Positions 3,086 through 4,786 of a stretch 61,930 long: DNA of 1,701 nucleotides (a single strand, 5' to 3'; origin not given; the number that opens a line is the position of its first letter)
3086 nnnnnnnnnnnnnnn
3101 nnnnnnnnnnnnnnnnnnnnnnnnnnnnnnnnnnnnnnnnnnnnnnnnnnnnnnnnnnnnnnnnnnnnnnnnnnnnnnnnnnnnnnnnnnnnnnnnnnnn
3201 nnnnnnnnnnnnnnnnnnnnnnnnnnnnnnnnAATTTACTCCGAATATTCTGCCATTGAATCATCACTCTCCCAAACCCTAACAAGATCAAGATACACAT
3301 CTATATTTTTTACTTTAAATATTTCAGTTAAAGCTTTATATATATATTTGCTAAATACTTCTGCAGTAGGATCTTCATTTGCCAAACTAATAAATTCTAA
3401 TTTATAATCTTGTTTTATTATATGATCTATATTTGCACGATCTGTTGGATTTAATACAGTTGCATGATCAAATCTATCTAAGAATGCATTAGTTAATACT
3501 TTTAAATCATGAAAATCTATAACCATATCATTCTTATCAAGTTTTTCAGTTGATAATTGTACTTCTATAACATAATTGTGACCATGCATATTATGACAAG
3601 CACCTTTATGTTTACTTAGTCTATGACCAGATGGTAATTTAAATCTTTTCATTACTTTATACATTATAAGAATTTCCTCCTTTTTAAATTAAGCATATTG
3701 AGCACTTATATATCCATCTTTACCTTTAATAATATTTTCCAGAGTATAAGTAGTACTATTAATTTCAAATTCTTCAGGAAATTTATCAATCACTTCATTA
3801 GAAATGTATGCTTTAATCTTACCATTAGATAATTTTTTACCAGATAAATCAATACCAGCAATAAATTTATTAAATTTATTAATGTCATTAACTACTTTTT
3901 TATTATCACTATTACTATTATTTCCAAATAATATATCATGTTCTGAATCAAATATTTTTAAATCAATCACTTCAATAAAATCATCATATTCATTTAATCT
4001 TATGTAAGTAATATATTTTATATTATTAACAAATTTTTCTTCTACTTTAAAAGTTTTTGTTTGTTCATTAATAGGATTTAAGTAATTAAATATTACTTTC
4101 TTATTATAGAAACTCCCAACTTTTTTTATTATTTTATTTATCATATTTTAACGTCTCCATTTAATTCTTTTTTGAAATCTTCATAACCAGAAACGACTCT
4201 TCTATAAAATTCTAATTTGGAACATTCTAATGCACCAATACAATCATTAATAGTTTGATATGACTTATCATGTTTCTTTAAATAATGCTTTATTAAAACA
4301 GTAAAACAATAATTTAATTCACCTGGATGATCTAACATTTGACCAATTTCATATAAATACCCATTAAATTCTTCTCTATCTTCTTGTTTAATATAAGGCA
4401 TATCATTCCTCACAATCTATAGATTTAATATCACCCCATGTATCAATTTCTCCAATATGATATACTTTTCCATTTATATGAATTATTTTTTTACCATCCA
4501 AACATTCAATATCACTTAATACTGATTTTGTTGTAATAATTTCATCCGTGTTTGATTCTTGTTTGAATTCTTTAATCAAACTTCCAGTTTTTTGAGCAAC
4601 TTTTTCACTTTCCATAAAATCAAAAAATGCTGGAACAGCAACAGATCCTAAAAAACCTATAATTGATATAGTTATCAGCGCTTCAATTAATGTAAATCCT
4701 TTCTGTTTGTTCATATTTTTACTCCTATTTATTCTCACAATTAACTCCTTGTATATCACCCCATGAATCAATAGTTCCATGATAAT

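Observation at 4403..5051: Type IV prepilin-like protein with a canonical G-FTLIE cleavage site, plus a membrane-anchored paralog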

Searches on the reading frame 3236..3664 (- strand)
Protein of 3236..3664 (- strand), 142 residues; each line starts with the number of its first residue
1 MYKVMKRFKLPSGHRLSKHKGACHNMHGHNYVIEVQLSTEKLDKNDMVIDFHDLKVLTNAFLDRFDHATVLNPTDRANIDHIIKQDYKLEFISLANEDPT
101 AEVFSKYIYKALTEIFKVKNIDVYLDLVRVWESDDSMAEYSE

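Call 4: search_protein_families(library=pfam, proteins=[window:3236-3664:-], max_evalue=1)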
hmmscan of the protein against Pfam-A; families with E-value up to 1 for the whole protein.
window:3236-3664:- (142 aa): 3 families
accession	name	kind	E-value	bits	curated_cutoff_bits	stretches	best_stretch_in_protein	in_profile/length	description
PF01242.24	PTPS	-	3e-31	108.3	22.4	1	4-141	2-119/121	6-pyruvoyl tetrahydropterin synthase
PF18008.6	Bac_RepA_C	-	0.041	14.8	25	1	74-118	47-92/95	Replication initiator protein A C-terminal domain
PF14213.11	DUF4325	-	0.091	12.9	23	1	48-63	20-35/64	STAS-like domain of unknown function (DUF4325)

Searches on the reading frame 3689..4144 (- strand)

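Call 4: search_protein_families(library=pfam, proteins=[window:3689-4144:-], max_evalue=1)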
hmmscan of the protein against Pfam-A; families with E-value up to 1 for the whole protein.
window:3689-4144:- (151 aa): 2 families
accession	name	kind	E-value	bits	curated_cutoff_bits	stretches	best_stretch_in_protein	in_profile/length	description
PF19323.4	KCTD4_C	-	0.026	15.2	27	1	113-144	37-68/122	BTB/POZ domain-containing protein KCTD4 C-terminus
PF05669.17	Med31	-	0.027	14.9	25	1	20-58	18-54/95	SOH1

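Call 10: search_protein_families(library=phrogs, proteins=[window:3689-4144:-], max_evalue=0.1)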
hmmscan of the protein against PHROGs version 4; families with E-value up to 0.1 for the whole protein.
window:3689-4144:- (151 aa): 2 families
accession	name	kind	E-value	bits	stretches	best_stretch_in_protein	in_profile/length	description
phrog_12047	-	DNA, RNA and nucleotide metabolism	0.014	15.9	1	22-100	221-298/301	ParB-like partition nuclease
phrog_2645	-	tail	0.049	13.9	1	11-58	30-77/270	major tail protein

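Call 65: search_protein_families(library=ncbifam, proteins=[window:3689-4144:-], max_evalue=0.01)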
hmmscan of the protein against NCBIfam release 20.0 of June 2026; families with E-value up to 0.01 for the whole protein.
window:3689-4144:- (151 aa): 0 families

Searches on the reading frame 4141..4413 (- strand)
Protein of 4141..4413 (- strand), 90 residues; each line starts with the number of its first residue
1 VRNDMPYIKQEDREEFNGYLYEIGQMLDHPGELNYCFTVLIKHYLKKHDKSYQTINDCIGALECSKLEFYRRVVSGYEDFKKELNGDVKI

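Call 4: search_protein_families(library=pfam, proteins=[window:4141-4413:-], max_evalue=1)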
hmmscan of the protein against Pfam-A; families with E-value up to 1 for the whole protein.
window:4141-4413:- (90 aa): 2 families
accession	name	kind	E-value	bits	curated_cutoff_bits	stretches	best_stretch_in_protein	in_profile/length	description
PF21840.1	DUF6899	-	4.1e-29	101.5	27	1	5-88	1-85/85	Domain of unknown function (DUF6899)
PF13072.11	MciZ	-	0.062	13.5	22.2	1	41-57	19-35/37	Mother cell inhibitor of FtsZ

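Call 10: search_protein_families(library=phrogs, proteins=[window:4141-4413:-], max_evalue=0.1)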
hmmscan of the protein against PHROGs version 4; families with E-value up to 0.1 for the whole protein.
window:4141-4413:- (90 aa): 0 families

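Call 65: search_protein_families(library=ncbifam, proteins=[window:4141-4401:-], max_evalue=0.01)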
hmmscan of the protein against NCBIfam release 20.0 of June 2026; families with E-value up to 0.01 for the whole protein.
window:4141-4401:- (86 aa): 0 families

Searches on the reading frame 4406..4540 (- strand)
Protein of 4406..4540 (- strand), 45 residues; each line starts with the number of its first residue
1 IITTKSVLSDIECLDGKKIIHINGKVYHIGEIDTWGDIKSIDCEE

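Call 76: search_dna_similar(query=window:4406-4540:-, collection=phages, mode=protein, max_evalue=10, max_rows=15)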
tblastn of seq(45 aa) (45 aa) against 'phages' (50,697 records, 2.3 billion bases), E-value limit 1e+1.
Records with a match: 4; places in all: 4; records where one place covers at least 80% of the query: 4.
Best place of each record, by identity: <60% 4.
By first word of the organism name: Acinetobacter 2; Haloarcula 2.
By host as written in the record: - 2; Haloarcula sinaiiensis 2.
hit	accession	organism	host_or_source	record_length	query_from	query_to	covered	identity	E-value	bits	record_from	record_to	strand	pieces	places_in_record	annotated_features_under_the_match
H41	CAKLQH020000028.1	Acinetobacter phage MD-2021a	not known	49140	1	44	98%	31.8%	7e+0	29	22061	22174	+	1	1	engD: GTP-binding protein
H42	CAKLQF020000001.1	Acinetobacter phage MD-2021a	not known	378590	1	44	98%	31.8%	7e+0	29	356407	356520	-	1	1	engD: GTP-binding protein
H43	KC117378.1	Haloarcula sinaiiensis tailed virus 1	Haloarcula sinaiiensis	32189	7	45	87%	31.8%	6e+0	29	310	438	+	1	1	1: terminase large subunit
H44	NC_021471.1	Haloarcula sinaiiensis tailed virus 1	Haloarcula sinaiiensis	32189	7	45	87%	31.8%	6e+0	29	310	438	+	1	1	1: terminase large subunit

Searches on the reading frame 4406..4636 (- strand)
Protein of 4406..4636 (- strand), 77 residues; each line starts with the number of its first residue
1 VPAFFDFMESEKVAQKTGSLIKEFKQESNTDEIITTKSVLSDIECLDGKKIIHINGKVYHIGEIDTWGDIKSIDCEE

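Call 60: predict_structure(alignment_id=A3)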
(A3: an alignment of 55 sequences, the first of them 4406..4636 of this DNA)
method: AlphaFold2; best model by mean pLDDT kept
length: 77 residues; sequences in the alignment: 55
mean_pLDDT: 71.2   pTM: 0.41
mean pLDDT of the five models: 71.2, 69.7, 69.4, 67.6, 66.4
residues with pLDDT >= 90: 28; 70-90: 7; 50-70: 38; < 50: 4
segments of 3 or more residues with pLDDT < 50: none
pLDDT, mean of each block of 10 residues (from residue 1): 56 51 52 56 87 90 94 88
secondary structure, 60 per line:
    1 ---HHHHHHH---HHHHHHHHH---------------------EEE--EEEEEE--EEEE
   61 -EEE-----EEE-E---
elements in order: H4-10 H14-22 E44-46 E49-54 E57-60 E62-64 E70-72

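Call 62: fold_search(model_id=the predicted structure, library=pdb)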
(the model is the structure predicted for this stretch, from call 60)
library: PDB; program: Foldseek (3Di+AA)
matches with E <= 10: 65; with E <= 0.001: 0
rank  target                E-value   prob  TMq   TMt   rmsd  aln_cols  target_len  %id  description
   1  2ch4_B                3.5e+00  0.18  0.21  0.05   0.9        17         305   35  Complex between Bacterial Chemotaxis histidine kinase CheA domains P4 and P5 and receptor-adaptor protein CheW (released 2006-04-18)
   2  2krs_MODEL_1_A        3.5e+00  0.07  0.16  0.16   2.3        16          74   50  Solution NMR structure of SH3 domain from CPF_0587 (fragment 415-479) from Clostridium perfringens. Northeast  (released 2010-01-26)
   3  6zjo_A                3.5e+00  0.07  0.19  0.07   6.7        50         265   10  Crystal Structure of Staphylococcus aureus RsgA. (released 2021-07-07)
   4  4zaj                  3.8e+00  0.06  0.21  0.04  16.8        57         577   16  2.2 Angstrom Crystal Structure of a Human Arginyl-tRNA Synthetase (released 2016-03-30)
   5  6lm2                  4.3e+00  0.04  0.18  0.08   8.0        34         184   20  Crystal structure of Zinc binding protein ZinT from E. coli (released 2020-07-08)
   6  6zhl                  4.6e+00  0.08  0.18  0.06   2.3        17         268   18  Crystal Structure of Staphylococcus aureus RsgA bound to ppGpp. (released 2021-06-30)
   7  5ayr_B                5.0e+00  0.09  0.22  0.16   3.6        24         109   25  The crystal structure of SAUGI/human UDG complex (released 2016-06-08)
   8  5kmp_B                5.3e+00  0.09  0.19  0.04   2.5        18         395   22  The structure of G164E variant of type II NADH dehydrogenase from Caldalkalibacillus thermarum (released 2017-01-25)
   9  5kmq_A                5.3e+00  0.08  0.19  0.04   2.4        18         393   22  The structure of I379E variant of type II NADH dehydrogenase from Caldalkalibacillus thermarum (released 2017-01-25)
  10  1x7n                  5.3e+00  0.02  0.12  0.06   4.4        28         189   25  The crystal structure of Pyrococcus furiosus phosphoglucose isomerase with bound 5-phospho-D-arabinonate and Manganese (released 2004-10-12)
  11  1b3q_A                5.7e+00  0.15  0.21  0.05   0.8        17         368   35  CRYSTAL STRUCTURE OF CHEA-289, A SIGNAL TRANSDUCING HISTIDINE KINASE (released 1999-12-15)
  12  2ch4_A                5.7e+00  0.12  0.21  0.05   0.8        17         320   35  Complex between Bacterial Chemotaxis histidine kinase CheA domains P4 and P5 and receptor-adaptor protein CheW (released 2006-04-18)
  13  4q2x_B                5.7e+00  0.09  0.25  0.04   5.1        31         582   22  Crystal structure of Arginyl-tRNA synthetase complexed with L-canavanine (released 2014-07-23)
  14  7npa_D                5.7e+00  0.07  0.20  0.03   1.5        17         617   24  Crystal structure of the Coenzyme F420-dependent sulfite reductase from Methanothermococcus thermolithotrophicus at 1. (released 2022-03-23)
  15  4r3z_B                5.7e+00  0.04  0.22  0.04  15.5        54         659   17  Crystal structure of human ArgRS-GlnRS-AIMP1 complex (released 2014-10-08)
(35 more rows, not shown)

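Call 70: search_protein_families(library=pfam, alignment_id=A3, max_evalue=1)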
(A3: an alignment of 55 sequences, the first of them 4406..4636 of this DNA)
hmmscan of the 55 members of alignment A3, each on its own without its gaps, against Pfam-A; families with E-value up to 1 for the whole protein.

A. member 1, window:4406-4636:- (77 aa): 0 families

B. families by the number of members that match (of 55 scanned): 137 families (the first 25 are shown)
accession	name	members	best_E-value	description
PF07963.17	N_methyl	29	3.1e-10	Prokaryotic N-terminal methylation motif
PF13800.11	Sigma_reg_N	2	0.00043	Sigma factor regulator N-terminal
PF18303.6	Saf_2TM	2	0.0097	SAVED-fused 2TM effector domain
PF11694.13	DUF3290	2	0.012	Protein of unknown function (DUF3290)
PF16964.10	TadF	2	0.028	Putative tight adherence pilin protein F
PF10694.14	DUF2500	2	0.087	Protein of unknown function (DUF2500)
PF24003.1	DUF7319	2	0.11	Domain of unknown function (DUF7319)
PF06422.18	PDR_CDR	2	0.11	CDR ABC transporter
PF04513.17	Baculo_PEP_C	1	0.00022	Baculovirus polyhedron envelope protein, PEP, C terminus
PF13334.11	DUF4094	1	0.00066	Domain of unknown function (DUF4094)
PF19745.5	FUT8_N_cat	1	0.00079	Alpha-(1,6)-fucosyltransferase N- and catalytic domains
PF09919.14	DUF2149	1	0.0014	Uncharacterized conserved protein (DUF2149)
PF13675.11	PilJ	1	0.0017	Type IV pili methyl-accepting chemotaxis transducer N-term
PF10805.13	DUF2730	1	0.0021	Protein of unknown function (DUF2730)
PF18462.6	DUF5612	1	0.0022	Domain of unknown function (DUF5612)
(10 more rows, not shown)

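Call 75: fold_search(model_id=the predicted structure, library=viral)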
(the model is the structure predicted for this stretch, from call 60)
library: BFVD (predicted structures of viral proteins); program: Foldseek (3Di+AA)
matches with E <= 10: 275; with E <= 0.001: 0
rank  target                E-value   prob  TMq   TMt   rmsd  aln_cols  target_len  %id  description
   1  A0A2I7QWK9            2.4e-02  0.96  0.41  0.37  12.4        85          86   19  (no name in the UniProt tables at hand)
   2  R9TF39                6.4e-02  0.90  0.43  0.40  13.6        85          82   14  Uncharacterized protein [Vibrio phage nt-1]
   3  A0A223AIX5            9.1e-02  0.84  0.35  0.33   8.2        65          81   17  Uncharacterized protein [Acidovorax phage ACP17]
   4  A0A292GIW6            2.6e-01  0.51  0.35  0.37  12.3        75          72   13  (no name in the UniProt tables at hand)
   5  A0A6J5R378            4.0e-01  0.25  0.29  0.30  10.2        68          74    6  DUF6440 domain-containing protein [uncultured Caudovirales phage]
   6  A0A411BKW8            4.3e-01  0.23  0.32  0.36   8.8        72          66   12  Lipoprotein [Vibrio phage VspSw_1]
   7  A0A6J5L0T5            6.1e-01  0.20  0.33  0.29  10.1        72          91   17  Uncharacterized protein [uncultured Caudovirales phage]
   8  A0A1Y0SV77            6.1e-01  0.12  0.22  0.19  14.7        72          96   17  Uncharacterized protein [Pseudomonas phage Noxifer]
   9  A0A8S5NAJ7            7.5e-01  0.14  0.25  0.25  11.8        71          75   13  Uncharacterized protein [Siphoviridae sp. ctkTE1]
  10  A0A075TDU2            8.1e-01  0.21  0.21  0.06  14.4        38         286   37  Orf00053 (Fragment) [uncultured crAssphage]
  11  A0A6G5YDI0            8.1e-01  0.14  0.27  0.30  14.9        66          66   26  (no name in the UniProt tables at hand)
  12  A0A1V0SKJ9            8.1e-01  0.12  0.22  0.19   9.0        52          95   21  Uncharacterized protein [Klosneuvirus KNV1]
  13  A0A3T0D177            1.1e+00  0.15  0.25  0.05  11.2        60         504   20  Uncharacterized protein [Gaeumannomyces tritici fusarivirus 1]
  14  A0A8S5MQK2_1          1.1e+00  0.08  0.21  0.04  15.0        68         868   16  Tail protein (Fragment) [virus sp. ct0sl4]
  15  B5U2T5                1.2e+00  0.11  0.25  0.14   7.1        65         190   20  VP12 [Kadipiro virus]
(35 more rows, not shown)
